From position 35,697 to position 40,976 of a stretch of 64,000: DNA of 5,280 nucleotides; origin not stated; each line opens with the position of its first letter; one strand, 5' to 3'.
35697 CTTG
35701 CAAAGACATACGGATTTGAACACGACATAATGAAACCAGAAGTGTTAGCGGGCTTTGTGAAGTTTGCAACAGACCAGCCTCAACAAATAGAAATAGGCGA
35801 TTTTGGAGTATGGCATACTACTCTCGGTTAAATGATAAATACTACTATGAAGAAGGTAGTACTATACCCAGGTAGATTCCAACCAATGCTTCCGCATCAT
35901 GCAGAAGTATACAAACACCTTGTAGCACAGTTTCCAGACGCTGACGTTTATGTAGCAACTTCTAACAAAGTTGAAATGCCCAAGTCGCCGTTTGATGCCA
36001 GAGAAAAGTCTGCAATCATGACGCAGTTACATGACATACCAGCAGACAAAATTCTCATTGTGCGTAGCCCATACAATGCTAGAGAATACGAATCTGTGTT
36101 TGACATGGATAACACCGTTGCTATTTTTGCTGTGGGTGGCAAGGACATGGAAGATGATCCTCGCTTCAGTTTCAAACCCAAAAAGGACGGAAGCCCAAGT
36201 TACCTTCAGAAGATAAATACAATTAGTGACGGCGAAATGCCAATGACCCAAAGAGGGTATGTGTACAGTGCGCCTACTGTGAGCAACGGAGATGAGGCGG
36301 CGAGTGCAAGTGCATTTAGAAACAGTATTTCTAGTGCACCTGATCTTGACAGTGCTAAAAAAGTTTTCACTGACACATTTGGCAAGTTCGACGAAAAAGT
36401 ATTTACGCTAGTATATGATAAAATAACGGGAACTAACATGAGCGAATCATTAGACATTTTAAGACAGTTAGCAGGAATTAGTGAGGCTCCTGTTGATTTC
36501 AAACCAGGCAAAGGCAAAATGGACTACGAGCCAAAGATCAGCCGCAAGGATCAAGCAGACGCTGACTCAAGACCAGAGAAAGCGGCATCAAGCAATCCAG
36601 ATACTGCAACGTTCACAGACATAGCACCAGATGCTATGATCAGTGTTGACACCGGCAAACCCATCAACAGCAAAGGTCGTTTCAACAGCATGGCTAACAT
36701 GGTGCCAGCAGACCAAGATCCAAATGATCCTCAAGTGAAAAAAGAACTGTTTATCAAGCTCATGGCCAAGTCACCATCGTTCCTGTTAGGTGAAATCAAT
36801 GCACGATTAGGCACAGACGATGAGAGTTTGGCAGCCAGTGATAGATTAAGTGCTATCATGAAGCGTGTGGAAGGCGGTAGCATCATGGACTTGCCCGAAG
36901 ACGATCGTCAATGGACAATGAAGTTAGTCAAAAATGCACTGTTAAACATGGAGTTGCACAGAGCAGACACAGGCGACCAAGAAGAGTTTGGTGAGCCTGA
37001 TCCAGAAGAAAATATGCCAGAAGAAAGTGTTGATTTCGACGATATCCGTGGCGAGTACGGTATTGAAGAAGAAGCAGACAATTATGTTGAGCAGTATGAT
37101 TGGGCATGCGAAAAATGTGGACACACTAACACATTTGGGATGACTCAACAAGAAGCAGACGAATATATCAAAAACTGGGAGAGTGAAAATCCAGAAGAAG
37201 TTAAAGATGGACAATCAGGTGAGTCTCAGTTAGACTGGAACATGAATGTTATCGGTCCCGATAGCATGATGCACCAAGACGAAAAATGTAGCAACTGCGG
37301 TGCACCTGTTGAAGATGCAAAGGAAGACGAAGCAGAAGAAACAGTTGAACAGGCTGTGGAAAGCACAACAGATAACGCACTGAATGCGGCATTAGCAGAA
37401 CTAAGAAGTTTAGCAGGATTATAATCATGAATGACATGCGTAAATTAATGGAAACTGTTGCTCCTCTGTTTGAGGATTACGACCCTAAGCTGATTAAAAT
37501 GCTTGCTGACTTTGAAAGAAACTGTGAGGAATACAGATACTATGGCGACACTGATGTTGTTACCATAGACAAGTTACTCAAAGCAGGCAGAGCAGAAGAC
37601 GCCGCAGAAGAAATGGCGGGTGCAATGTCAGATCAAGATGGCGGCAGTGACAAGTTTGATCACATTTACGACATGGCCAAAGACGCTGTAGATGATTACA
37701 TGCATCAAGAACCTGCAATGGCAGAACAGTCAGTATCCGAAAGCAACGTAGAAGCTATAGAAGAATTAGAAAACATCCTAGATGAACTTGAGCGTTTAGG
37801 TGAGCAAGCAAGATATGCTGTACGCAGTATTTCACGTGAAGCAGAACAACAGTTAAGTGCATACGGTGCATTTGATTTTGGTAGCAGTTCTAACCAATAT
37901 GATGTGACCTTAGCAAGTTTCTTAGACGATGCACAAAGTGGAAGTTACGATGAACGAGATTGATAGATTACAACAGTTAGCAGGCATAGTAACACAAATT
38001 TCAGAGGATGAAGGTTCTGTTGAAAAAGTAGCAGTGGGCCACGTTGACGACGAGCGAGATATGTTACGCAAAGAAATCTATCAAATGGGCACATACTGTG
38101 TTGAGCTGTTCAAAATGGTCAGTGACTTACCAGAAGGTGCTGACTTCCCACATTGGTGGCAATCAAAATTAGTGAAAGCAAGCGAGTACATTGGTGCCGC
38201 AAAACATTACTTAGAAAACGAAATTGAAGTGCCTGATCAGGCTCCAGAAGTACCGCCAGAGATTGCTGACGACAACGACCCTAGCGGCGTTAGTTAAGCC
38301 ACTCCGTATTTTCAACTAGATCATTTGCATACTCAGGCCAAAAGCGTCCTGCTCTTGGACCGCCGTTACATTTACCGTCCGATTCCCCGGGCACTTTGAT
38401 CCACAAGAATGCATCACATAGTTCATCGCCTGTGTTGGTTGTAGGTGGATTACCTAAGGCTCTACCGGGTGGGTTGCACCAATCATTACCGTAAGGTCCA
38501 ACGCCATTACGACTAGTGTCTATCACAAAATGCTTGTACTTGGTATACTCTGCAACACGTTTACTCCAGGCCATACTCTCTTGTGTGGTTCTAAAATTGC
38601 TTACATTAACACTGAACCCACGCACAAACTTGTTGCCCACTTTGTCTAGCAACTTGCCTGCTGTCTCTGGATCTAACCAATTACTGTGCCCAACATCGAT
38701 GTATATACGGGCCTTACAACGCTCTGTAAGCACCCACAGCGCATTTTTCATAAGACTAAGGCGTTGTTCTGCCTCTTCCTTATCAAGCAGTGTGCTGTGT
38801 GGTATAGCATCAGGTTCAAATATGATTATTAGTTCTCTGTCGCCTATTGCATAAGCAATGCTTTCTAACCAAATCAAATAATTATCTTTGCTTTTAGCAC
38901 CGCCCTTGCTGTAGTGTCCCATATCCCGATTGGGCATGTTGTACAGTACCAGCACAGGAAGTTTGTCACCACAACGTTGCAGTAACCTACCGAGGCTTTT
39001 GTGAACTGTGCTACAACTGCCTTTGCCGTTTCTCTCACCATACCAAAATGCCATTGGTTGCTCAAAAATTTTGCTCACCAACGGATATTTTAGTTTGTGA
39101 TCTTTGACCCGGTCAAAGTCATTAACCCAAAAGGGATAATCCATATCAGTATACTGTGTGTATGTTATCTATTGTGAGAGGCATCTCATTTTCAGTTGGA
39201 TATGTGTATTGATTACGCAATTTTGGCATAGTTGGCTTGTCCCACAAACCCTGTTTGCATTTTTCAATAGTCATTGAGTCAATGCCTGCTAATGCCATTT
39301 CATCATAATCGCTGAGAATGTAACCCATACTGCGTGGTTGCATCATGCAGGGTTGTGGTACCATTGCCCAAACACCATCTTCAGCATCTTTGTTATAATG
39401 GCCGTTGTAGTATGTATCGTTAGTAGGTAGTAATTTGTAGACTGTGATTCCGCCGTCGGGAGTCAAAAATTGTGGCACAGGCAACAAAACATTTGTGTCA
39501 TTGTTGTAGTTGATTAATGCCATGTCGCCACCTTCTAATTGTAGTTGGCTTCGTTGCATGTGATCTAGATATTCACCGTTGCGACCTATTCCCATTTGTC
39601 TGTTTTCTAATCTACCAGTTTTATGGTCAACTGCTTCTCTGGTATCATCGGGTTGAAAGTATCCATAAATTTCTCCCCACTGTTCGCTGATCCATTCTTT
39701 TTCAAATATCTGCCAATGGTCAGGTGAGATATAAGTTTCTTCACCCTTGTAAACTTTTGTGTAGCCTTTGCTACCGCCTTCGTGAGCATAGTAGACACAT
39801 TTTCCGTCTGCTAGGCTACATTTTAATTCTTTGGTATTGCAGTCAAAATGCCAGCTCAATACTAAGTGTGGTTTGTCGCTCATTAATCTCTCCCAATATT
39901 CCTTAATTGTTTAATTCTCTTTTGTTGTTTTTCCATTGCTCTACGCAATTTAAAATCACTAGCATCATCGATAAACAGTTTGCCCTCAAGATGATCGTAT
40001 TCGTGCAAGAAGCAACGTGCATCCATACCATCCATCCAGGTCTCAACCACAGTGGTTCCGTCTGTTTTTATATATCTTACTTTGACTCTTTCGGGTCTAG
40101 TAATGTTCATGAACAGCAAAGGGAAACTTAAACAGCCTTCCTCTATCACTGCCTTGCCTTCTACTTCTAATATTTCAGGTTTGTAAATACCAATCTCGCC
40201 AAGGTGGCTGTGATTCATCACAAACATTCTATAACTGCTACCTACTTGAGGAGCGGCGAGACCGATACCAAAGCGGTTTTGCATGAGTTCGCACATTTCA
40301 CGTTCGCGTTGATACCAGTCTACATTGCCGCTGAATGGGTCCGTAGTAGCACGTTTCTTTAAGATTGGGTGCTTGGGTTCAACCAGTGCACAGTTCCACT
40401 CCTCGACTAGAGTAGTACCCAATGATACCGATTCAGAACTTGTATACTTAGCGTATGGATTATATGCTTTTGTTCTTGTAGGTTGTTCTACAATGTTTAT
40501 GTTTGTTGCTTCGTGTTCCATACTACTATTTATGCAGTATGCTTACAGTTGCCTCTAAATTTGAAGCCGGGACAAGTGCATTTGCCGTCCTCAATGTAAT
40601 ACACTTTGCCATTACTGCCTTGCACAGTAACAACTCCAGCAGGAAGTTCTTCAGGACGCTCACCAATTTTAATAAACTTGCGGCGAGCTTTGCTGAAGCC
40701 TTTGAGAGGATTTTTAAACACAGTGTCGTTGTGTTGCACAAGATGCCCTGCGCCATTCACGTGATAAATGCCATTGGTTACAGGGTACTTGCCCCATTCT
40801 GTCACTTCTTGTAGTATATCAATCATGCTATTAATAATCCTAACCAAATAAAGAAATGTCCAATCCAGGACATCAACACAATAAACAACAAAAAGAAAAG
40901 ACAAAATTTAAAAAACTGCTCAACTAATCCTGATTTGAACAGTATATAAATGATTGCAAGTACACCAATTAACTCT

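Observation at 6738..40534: Candidate new system: late promoters positioned to make leaderless mRNAs, in a phage that encodes its own bS21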

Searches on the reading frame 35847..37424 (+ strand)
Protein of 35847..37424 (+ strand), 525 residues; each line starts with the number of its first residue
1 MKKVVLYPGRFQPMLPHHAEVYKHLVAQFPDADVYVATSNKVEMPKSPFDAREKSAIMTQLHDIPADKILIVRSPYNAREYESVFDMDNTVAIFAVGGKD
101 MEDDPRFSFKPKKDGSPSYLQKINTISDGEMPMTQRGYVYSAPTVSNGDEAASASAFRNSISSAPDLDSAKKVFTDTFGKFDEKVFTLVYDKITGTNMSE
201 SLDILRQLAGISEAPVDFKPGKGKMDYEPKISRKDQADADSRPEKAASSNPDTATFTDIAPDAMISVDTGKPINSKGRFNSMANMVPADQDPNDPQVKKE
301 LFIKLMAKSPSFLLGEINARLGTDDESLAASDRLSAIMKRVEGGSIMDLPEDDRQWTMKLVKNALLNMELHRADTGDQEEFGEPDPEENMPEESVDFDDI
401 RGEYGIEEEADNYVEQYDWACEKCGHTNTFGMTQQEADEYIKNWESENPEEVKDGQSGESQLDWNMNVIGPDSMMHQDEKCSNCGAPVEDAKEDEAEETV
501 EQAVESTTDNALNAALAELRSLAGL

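Call 14: search_protein_families(library=pfam, proteins=[window:35847-37424:+], max_evalue=0.01)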
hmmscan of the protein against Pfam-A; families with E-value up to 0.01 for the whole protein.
window:35847-37424:+ (525 aa): 0 families

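Call 15: search_protein_families(library=phrogs, proteins=[window:35847-37424:+], max_evalue=0.001)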
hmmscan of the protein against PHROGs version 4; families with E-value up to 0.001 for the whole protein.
window:35847-37424:+ (525 aa): 1 family
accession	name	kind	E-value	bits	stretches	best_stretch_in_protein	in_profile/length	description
phrog_395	-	other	0.00016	22.6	1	2-69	11-78/373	cytidyltransferase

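Call 19: find_related_loci(query=window:35847-37424:+, collection=viral_contigs, flank=3000)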
Query window:35847-37424:+ (525 aa) in viral_contigs; peptide patterns used: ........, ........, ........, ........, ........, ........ (x = any residue, [..] = any of these).
2 stretches matched a pattern, but none encodes a relative of the query by tblastn (E <= 1e-3).

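Call 49: find_homologous_proteins(query=window:35847-37424:+, max_evalue=0.00001)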
Query window:35847-37424:+ (525 aa): 410 proteins with E <= 0.00001 among 7759 candidates; the best 120 are listed.
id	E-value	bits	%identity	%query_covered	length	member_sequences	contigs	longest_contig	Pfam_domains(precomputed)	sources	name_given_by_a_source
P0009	0.0e+0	1027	82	100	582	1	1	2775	-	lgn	-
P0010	1.2e-268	910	81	100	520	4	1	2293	-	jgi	jgi:hypothetical protein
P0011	2.2e-260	883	95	78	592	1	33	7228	-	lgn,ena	-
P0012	2.8e-258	876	77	100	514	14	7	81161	-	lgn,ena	-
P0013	6.9e-258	875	76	99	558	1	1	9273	-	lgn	-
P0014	1.0e-250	851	95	75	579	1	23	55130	-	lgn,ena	-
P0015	7.6e-250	848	94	75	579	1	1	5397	-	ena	-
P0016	2.9e-248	843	75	100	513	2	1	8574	-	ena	-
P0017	5.6e-247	839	74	100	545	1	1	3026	-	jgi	-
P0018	1.9e-245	834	74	100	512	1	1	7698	-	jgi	jgi:hypothetical protein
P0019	8.4e-192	657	72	78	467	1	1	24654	-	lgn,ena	-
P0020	2.8e-188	645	59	100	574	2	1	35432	-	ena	-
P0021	8.0e-181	621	69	77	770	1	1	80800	-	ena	-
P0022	2.1e-172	593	64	79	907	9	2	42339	-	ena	-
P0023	2.2e-169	583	63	79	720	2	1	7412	-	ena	-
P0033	3.0e-133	464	57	76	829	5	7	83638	-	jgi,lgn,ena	-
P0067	4.5e-99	351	40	100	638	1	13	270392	-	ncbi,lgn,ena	-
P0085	1.5e-96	343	50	42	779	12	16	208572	-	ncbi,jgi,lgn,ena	jgi:hypothetical protein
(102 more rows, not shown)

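Call 51: find_encoding_contigs(protein=P0012, flank=10000, max_places=1)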
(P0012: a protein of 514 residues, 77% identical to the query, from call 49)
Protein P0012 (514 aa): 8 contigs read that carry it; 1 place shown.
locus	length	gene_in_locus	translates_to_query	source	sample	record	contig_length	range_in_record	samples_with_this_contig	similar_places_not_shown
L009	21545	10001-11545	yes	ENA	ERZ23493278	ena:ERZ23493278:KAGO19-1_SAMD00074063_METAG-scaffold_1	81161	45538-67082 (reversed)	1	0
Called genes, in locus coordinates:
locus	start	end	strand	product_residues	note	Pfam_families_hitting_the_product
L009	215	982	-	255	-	-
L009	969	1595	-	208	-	PF05050:Methyltransf_21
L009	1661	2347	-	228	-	-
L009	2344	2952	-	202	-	PF13578:Methyltransf_24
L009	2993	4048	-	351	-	PF03851:UvdE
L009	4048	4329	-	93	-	-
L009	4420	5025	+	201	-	-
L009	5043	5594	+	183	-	-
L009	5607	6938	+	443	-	-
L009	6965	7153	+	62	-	-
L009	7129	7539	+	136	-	-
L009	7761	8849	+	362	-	-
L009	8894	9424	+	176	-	-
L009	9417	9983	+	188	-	PF00106:adh_short (faint)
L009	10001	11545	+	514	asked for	-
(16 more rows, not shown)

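Call 52: search_dna_similar(query=P0067, collection=phages, mode=protein, max_rows=30)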
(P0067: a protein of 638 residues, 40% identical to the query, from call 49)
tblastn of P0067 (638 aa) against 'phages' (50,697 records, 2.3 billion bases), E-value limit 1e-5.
Records with a match: 2; places in all: 2; records where one place covers at least 80% of the query: 0.
Best place of each record, by identity: <60% 2.
By first word of the organism name: Microcystis 1; uncultured 1.
By host as written in the record: Microcystis elabens 1; - 1.
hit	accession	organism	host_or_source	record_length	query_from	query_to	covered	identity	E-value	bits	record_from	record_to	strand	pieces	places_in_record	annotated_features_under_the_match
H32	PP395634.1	Microcystis phage Mel-JY01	Microcystis elabens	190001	6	212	32%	31.6%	5e-17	92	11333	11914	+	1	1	cytidylyltransferase like protein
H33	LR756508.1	uncultured phage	metagenomic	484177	2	205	32%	28.2%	2e-12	77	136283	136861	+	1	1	record has no annotation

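Call 54: find_encoding_contigs(protein=P0067, flank=10000, max_places=1)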
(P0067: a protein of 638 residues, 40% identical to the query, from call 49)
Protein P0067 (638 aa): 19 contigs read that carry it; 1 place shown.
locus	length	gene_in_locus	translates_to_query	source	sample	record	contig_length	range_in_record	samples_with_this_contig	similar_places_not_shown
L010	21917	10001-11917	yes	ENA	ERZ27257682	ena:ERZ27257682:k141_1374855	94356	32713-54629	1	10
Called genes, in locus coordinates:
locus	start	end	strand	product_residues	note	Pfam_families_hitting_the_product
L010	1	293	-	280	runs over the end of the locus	-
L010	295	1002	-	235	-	PF03567:Sulfotransfer_2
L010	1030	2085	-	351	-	PF03851:UvdE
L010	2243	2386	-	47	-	-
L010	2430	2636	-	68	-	-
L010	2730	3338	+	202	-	-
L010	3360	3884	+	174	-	-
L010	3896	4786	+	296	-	-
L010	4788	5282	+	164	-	-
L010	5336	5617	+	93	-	-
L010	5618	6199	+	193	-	-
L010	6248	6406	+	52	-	-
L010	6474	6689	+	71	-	-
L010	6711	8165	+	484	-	-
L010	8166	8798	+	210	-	-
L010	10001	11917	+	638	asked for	-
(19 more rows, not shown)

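Call 55: find_encoding_contigs(protein=P0085, flank=10000, max_places=1)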
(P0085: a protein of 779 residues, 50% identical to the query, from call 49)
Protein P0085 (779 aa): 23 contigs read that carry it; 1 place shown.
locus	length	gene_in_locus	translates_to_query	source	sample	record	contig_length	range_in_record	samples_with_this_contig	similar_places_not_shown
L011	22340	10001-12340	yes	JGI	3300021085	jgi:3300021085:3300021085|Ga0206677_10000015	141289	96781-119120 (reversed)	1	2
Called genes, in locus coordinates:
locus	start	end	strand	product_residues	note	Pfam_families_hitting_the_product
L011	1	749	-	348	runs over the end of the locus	PF03851:UvdE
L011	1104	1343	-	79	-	-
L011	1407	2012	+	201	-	-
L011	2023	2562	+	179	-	-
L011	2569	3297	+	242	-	-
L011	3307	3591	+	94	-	-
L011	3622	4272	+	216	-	-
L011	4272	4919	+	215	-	-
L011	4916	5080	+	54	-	-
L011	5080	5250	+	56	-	-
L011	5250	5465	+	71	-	-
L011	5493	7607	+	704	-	-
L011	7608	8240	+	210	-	-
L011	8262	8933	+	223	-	-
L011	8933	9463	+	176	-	-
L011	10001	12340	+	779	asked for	-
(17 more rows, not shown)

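Call 56: find_encoding_contigs(protein=P0033, flank=10000, max_places=1)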
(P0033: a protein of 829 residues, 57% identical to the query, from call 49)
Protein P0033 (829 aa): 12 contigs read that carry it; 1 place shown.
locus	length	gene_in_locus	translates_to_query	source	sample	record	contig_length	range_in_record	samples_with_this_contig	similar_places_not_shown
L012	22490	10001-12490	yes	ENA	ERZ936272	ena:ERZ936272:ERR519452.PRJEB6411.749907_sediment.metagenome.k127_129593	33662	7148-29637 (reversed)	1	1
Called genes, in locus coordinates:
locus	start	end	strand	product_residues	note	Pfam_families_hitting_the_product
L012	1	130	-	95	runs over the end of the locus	-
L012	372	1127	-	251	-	-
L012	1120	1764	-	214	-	PF05050:Methyltransf_21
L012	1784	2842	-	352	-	PF03851:UvdE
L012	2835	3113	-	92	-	-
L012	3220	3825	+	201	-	-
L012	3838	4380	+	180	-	-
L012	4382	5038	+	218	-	-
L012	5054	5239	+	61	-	-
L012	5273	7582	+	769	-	-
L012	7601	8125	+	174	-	-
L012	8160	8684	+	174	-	PF01786:AOX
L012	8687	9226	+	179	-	PF00106:adh_short (weak)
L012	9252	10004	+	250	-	-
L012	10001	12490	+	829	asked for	-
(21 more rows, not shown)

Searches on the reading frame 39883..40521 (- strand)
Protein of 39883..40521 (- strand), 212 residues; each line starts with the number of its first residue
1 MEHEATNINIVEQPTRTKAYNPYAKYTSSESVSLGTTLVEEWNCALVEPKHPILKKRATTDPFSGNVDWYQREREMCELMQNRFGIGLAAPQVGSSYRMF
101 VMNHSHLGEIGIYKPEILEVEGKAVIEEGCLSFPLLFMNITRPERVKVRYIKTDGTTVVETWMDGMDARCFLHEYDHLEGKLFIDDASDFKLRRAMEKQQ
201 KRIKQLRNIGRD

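Call 14: search_protein_families(library=pfam, proteins=[window:39883-40521:-], max_evalue=0.01)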
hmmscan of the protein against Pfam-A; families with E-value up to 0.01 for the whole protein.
window:39883-40521:- (212 aa): 1 family
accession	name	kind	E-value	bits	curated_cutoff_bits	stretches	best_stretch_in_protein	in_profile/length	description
PF01327.26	Pep_deformylase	-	3.3e-32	111.7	22.8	1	47-191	5-154/156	Polypeptide deformylase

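Call 15: search_protein_families(library=phrogs, proteins=[window:39883-40521:-], max_evalue=0.001)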
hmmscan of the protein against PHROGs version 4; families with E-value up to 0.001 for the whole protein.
window:39883-40521:- (212 aa): 1 family
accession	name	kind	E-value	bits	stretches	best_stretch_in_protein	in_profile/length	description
phrog_2890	-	other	2.6e-31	109.1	1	49-187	8-147/150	peptide deformylase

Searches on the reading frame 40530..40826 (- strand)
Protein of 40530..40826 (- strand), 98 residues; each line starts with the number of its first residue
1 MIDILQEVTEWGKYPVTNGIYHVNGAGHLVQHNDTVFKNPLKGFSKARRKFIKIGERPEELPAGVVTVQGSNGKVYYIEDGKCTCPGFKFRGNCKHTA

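Call 100: search_protein_families(library=pfam, proteins=[window:40530-40826:-], max_evalue=0.01)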
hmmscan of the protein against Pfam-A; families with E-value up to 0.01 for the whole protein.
window:40530-40826:- (98 aa): 1 family
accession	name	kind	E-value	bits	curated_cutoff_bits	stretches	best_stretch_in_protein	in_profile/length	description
PF04434.22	SWIM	-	0.0001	22.2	19.6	1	68-96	3-29/38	SWIM zinc finger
